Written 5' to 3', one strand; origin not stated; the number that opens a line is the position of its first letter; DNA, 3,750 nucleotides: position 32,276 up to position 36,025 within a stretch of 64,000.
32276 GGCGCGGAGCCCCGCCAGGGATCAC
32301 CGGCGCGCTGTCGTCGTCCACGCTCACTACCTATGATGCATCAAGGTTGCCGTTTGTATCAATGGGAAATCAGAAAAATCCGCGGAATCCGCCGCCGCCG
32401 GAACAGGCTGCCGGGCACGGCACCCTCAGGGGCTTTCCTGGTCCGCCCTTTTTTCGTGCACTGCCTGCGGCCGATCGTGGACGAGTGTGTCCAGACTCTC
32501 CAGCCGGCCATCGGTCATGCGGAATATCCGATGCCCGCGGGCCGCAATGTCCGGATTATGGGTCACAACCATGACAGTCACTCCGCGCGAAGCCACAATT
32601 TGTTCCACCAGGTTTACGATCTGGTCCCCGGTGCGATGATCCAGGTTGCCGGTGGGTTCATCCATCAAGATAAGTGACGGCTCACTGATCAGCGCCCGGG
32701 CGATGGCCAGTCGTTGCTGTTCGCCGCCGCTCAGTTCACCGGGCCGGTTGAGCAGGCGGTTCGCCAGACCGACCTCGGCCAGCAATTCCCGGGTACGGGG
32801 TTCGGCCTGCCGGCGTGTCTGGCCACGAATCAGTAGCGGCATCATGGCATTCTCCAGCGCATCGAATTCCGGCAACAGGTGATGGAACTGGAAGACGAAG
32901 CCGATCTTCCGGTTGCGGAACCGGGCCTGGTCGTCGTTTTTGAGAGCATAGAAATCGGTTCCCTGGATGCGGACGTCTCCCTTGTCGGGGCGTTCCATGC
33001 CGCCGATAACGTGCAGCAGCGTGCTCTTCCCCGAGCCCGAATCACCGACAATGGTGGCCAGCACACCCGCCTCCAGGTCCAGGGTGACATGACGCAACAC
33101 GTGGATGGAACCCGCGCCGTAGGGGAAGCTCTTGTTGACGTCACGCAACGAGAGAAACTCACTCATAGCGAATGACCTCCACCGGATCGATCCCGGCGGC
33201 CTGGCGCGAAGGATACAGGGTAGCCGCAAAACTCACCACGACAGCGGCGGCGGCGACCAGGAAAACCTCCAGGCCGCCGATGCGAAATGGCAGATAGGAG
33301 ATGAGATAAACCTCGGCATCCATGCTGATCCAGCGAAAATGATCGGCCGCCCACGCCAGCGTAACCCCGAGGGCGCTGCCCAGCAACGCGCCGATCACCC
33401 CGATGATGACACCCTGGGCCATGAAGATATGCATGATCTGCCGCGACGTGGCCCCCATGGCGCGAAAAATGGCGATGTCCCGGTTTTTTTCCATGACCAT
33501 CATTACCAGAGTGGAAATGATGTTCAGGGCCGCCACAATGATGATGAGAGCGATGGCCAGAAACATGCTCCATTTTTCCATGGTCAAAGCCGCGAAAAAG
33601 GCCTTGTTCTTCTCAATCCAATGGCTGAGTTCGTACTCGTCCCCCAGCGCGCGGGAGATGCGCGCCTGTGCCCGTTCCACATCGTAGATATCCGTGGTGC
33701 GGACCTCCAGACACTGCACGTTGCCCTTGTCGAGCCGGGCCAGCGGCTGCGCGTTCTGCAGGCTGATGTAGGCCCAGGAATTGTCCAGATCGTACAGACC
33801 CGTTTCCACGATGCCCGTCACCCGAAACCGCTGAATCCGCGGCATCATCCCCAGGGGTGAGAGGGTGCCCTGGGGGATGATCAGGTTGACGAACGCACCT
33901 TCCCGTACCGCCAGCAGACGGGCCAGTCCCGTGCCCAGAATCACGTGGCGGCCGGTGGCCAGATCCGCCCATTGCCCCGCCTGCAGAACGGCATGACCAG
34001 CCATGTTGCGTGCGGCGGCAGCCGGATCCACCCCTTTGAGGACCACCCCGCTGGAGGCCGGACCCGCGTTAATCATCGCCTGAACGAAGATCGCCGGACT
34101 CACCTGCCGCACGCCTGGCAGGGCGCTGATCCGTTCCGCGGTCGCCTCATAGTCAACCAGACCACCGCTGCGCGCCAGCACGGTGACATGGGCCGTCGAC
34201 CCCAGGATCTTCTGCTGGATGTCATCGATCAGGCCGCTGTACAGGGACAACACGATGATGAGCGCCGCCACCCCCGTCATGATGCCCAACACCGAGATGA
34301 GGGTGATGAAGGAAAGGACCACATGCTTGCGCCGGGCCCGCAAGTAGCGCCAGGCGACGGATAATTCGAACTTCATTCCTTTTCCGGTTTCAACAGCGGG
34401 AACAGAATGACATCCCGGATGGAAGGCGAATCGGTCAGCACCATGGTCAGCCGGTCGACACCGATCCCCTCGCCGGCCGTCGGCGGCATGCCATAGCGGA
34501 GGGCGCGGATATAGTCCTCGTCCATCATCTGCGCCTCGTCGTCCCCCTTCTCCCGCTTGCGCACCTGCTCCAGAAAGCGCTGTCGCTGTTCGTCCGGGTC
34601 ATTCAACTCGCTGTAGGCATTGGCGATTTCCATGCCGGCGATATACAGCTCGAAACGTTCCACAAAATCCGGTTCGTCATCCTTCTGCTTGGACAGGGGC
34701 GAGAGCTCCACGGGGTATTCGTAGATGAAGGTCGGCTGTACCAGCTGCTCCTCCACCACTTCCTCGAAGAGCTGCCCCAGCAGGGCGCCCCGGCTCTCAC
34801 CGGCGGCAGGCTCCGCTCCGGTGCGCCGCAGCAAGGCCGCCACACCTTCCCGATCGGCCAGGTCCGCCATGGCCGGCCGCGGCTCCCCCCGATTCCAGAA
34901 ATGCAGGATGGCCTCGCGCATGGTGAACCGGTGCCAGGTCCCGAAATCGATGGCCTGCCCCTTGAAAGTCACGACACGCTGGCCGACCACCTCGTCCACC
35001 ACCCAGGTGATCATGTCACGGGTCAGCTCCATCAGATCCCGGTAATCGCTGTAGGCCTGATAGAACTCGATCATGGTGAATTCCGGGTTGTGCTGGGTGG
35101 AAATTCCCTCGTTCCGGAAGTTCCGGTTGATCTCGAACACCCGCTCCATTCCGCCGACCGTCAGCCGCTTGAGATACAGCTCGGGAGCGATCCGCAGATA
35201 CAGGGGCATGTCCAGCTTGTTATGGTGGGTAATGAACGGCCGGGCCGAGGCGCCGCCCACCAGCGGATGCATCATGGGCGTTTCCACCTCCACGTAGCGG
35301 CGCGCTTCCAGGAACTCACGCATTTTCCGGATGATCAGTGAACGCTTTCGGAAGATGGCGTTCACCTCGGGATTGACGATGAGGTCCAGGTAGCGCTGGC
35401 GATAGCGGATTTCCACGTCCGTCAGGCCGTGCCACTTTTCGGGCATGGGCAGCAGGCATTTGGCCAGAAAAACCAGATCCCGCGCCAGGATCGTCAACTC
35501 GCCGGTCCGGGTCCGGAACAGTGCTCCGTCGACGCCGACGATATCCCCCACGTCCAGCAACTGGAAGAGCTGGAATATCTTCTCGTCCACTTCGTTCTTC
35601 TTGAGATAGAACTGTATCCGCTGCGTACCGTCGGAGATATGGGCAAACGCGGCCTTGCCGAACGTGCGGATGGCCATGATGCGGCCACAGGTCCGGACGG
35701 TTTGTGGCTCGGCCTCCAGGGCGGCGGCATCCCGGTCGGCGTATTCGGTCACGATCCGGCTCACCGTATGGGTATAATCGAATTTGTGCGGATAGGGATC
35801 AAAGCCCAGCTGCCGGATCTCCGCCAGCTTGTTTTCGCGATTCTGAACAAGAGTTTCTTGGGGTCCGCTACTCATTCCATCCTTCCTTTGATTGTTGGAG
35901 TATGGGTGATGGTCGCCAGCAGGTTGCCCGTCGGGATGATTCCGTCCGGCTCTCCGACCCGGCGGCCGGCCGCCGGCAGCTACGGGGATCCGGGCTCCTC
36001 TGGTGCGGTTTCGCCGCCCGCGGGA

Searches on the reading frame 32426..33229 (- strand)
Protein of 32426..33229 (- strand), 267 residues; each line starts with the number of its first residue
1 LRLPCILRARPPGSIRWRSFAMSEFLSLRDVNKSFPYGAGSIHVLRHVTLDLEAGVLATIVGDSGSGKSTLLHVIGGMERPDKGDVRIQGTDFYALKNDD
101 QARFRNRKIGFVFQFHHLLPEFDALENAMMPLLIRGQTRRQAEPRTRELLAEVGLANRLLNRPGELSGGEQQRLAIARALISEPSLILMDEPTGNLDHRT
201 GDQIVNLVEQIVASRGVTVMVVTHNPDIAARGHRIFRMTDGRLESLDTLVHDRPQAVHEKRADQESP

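Call 9: search_protein_families(library=pfam, proteins=[window:32426-33229:-], max_evalue=0.001)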
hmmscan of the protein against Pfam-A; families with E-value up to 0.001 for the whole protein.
window:32426-33229:- (267 aa): 4 families
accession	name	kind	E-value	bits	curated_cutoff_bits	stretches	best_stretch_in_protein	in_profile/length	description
PF00005.33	ABC_tran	-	3.2e-34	118.9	25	1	45-193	1-136/137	ABC transporter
PF13304.12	AAA_21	-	9.2e-09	36.2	27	1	164-226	236-300/304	AAA domain, putative AbiEii toxin, Type IV TA system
PF02463.25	SMC_N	-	3.8e-06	26.9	40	0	148-240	125-213/220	RecF/RecN/SMC N terminal domain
PF13481.12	AAA_25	-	0.00067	19.8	27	0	52-72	30-50/195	AAA domain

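Call 42: search_protein_families(library=ncbifam, proteins=[window:32426-33229:-], max_evalue=0.001)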
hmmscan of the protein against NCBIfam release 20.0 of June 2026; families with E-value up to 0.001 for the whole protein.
window:32426-33229:- (267 aa): 193 families (the best 25 are shown)
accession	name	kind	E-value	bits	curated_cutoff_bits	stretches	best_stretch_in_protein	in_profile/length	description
TIGR02211.1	LolD_lipo_ex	equivalog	3.3e-78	262.2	307.75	1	26-244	2-220/221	lipoprotein-releasing ABC transporter ATP-binding protein LolD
NF008639.0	PRK11629.1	equivalog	1.1e-71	240.9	360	1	26-249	7-230/234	lipoprotein-releasing ABC transporter ATP-binding protein LolD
NF007826.0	PRK10535.1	equivalog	2e-61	208.1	966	1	22-247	1-225/648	macrolide ABC transporter ATP-binding protein/permease MacB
NF007879.0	PRK10584.1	equivalog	9.1e-59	198.9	336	1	25-244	6-225/228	putative ABC transporter ATP-binding protein YbbA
TIGR02673.1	FtsE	equivalog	1.1e-58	198.4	264.85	1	27-241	3-213/214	cell division ATP-binding protein FtsE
TIGR02982.1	heterocyst_DevA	subfamily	9.7e-54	182.3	295.8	1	26-244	2-220/220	ABC exporter ATP-binding subunit, DevA family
NF038007.1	ABC_ATP_DarD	equivalog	5.7e-52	176.3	375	1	26-243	2-218/218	darobactin export ABC transporter ATP-binding protein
TIGR03608.1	L_ocin_972_ABC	subfamily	8e-52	175.7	254.85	1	40-237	9-205/206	putative bacteriocin export ABC transporter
NF007027.0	PRK09493.1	equivalog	9.2e-47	159.4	379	1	27-243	3-214/240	glutamine ABC transporter ATP-binding protein GlnQ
NF040933.2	ABC_arch_GlcV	equivalog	1.4e-46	159.1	450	1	27-248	4-225/357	glucose ABC transporter ATP-binding protein GlcV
TIGR02314.1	ABC_MetN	equivalog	5.9e-44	150.5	499.7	1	27-243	3-219/343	methionine ABC transporter ATP-binding protein MetN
TIGR02315.1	ABC_phnC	equivalog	2.5e-43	148.2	266.1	1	26-242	2-223/243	phosphonate ABC transporter ATP-binding protein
TIGR03265.1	PhnT2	equivalog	2.1e-42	145.7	457.7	1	23-248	2-218/353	putative 2-aminoethylphosphonate ABC transporter ATP-binding protein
TIGR00968.1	3a0106s01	subfamily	6.4e-41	140.4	342.75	1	29-248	4-214/237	sulfate ABC transporter ATP-binding protein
TIGR04521.1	ECF_ATPase_2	equivalog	7.2e-41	140.1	330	1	41-245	17-225/279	energy-coupling factor transporter ATPase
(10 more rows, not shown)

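Call 88: search_solved_structures(query=window:32426-33154:-, max_evalue=1e-30)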
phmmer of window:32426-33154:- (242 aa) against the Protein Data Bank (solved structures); distinct sequences matched with E-value up to 1e-30: 63 (the best 60 are shown).
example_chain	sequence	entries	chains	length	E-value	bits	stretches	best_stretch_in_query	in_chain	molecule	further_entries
9rlc_D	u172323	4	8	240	8.7e-59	202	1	8-220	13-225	Lipoprotein-releasing system ATP-binding protein LolD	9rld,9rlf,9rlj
7v8l_D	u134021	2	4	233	8.7e-59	201.9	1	8-220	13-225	Lipoprotein-releasing system ATP-binding protein LolD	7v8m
9rle_D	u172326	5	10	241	9e-59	201.9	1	8-221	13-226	Lipoprotein-releasing system ATP-binding protein LolD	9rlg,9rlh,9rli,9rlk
7arh_F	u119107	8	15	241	9.1e-59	201.9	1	8-221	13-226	Lipoprotein-releasing system ATP-binding protein LolD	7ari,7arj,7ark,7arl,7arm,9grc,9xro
7mdy_D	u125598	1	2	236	1.1e-58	201.6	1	8-219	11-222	Lipoprotein-releasing system ATP-binding protein LolD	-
9w35_C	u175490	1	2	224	1.7e-58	201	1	2-216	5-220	LolD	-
9w2w_D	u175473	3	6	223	1.9e-58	200.9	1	2-216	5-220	LolD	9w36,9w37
7v8i_D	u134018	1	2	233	2.3e-58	200.6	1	8-220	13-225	Lipoprotein-releasing system ATP-binding protein LolD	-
9gvk_D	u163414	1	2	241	2.4e-58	200.5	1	8-221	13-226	Lipoprotein-releasing system ATP-binding protein LolD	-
7mdx_D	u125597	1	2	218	5.3e-57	196.1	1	8-216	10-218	Lipoprotein-releasing system ATP-binding protein LolD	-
2pcj_A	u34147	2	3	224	1.6e-52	181.5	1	18-218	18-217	Lipoprotein-releasing system ATP-binding protein lolD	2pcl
5lj9_A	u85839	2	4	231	3.4e-52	180.4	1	1-223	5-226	Macrolide export ATP-binding/permease protein MacB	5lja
9o9x_A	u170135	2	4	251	9.1e-52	179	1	15-219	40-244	ABC transporter ATP-binding protein YtrE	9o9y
5nik_J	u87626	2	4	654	2.9e-51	177.3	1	1-218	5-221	Macrolide export ATP-binding/permease protein MacB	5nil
1f3o_A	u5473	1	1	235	8.4e-50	172.6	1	2-222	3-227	HYPOTHETICAL ABC TRANSPORTER ATP-BINDING PROTEIN MJ0796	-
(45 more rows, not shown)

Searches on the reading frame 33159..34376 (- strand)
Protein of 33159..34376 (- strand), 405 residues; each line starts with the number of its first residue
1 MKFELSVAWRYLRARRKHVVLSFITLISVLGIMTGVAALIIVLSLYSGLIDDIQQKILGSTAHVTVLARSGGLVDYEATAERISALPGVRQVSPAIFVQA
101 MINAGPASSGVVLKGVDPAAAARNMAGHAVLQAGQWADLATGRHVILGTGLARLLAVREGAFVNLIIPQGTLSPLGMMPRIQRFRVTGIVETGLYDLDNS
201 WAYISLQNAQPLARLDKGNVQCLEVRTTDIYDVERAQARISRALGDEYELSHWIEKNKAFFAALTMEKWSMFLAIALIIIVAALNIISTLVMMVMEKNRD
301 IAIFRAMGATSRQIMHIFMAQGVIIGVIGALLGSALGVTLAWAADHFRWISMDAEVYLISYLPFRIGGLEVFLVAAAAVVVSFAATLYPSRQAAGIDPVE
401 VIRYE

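Call 9: search_protein_families(library=pfam, proteins=[window:33159-34376:-], max_evalue=0.001)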
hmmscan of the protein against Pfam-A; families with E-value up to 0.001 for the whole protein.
window:33159-34376:- (405 aa): 2 families
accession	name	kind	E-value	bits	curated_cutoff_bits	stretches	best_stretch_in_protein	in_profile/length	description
PF02687.27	FtsX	-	5.9e-19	68.7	25.5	1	273-398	2-120/120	FtsX-like permease C-terminal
PF12704.14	MacB_PCD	-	4.1e-18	66.9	27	1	25-242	1-206/207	MacB-like periplasmic core domain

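Call 40: search_solved_structures(query=window:33159-34376:-, max_evalue=0.001)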
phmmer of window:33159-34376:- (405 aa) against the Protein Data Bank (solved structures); distinct sequences matched with E-value up to 0.001: 16.
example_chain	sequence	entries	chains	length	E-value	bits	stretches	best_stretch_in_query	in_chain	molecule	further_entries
9w37_A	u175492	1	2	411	2.2e-67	230.9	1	4-405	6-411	LolF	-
9w35_A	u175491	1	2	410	1.4e-66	228.3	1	4-404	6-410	LolF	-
9w2w_A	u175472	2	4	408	3.3e-65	223.8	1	4-401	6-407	LolF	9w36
7arh_E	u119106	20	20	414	1.7e-53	185.2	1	3-402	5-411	Lipoprotein-releasing system transmembrane protein LolE | Lipoprotein transporter subunit LolE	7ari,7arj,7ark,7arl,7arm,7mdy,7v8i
7mdx_B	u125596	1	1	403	3.3e-52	181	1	6-398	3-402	Lipoprotein-releasing system transmembrane protein LolE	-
7arh_C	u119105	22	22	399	3.6e-50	174.3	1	5-405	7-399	Lipoprotein-releasing ABC transporter permease subunit LolC | Lipo-releasing system transmembrane protein lolC | Lipoprotein-releasing system transmembrane prot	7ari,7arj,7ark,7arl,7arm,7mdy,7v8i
9rli_E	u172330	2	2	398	7.1e-48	166.7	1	3-402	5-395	Lipoprotein-releasing system transmembrane protein LolE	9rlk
7mdx_A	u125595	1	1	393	1.1e-47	166.1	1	5-400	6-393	Lipoprotein-releasing system transmembrane protein LolC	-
5udf_A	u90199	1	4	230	2.1e-21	79.6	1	48-268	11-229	Lipoprotein-releasing system transmembrane protein LolE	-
5naa_A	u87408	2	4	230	7.9e-10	41.5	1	48-268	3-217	Lipoprotein-releasing system transmembrane protein LolC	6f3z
5xu1_M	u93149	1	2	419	5.2e-08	35.6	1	276-405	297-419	ABC transporter permeae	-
5nik_J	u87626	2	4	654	2.3e-07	33.4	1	223-402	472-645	Macrolide export ATP-binding/permease protein MacB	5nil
5gko_A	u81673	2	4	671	2.6e-07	33.3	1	20-401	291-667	Macrolide export ATP-binding/permease protein MacB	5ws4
9o9x_C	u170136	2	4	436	3.5e-07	32.8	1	268-343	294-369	ABC transporter permease YtrF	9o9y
7w78_B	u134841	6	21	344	2.2e-05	26.9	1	263-343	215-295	Putative ABC transport system integral membrane protein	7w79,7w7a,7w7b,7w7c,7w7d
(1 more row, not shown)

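Call 42: search_protein_families(library=ncbifam, proteins=[window:33159-34376:-], max_evalue=0.001)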
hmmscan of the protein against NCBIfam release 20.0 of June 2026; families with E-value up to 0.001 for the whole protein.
window:33159-34376:- (405 aa): 9 families
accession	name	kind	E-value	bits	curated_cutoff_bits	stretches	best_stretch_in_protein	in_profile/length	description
TIGR02212.1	lolCE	equivalog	2.5e-114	382.4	362.45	1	3-405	2-411/411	lipoprotein-releasing ABC transporter permease subunit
NF008357.0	PRK11146.1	exception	3.7e-73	246.7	439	1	3-402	5-411/414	lipoprotein-releasing ABC transporter permease subunit LolE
TIGR02213.1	lolE_release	exception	7.8e-67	225.9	540.35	1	5-402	4-408/411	lipoprotein-releasing ABC transporter permease subunit LolE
NF008076.0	PRK10814.1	exception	2.6e-63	214.4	473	1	5-405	7-399/399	lipoprotein-releasing ABC transporter permease subunit LolC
NF038347.1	FtsX_Gpos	exception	1.7e-11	44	225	1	248-338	148-238/296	permease-like cell division protein FtsX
TIGR03434.1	ADOP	subfamily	7.1e-10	37.6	622.3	1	260-340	263-343/803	ADOP family duplicated permease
NF007826.0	PRK10535.1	equivalog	1.9e-08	33.1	966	1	224-402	473-645/648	macrolide ABC transporter ATP-binding protein/permease MacB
NF038346.1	FtsX_actino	exception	1e-07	31.7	250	1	259-385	171-297/308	permease-like cell division protein FtsX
TIGR00439.2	FtsX_Gneg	equivalog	4.1e-07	29.5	255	1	252-346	154-245/292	permease-like cell division protein FtsX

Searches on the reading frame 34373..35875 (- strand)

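Call 9: search_protein_families(library=pfam, proteins=[window:34373-35875:-], max_evalue=0.001)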
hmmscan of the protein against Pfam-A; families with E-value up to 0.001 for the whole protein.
window:34373-35875:- (500 aa): 2 families
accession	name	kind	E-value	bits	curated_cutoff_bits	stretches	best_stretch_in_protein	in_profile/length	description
PF00152.25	tRNA-synt_2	-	4.2e-91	305.7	25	1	154-494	2-306/308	tRNA synthetases class II (D, K and N)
PF01336.31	tRNA_anti-codon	-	1.4e-14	54.2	27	1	60-134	1-72/75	OB-fold nucleic acid binding domain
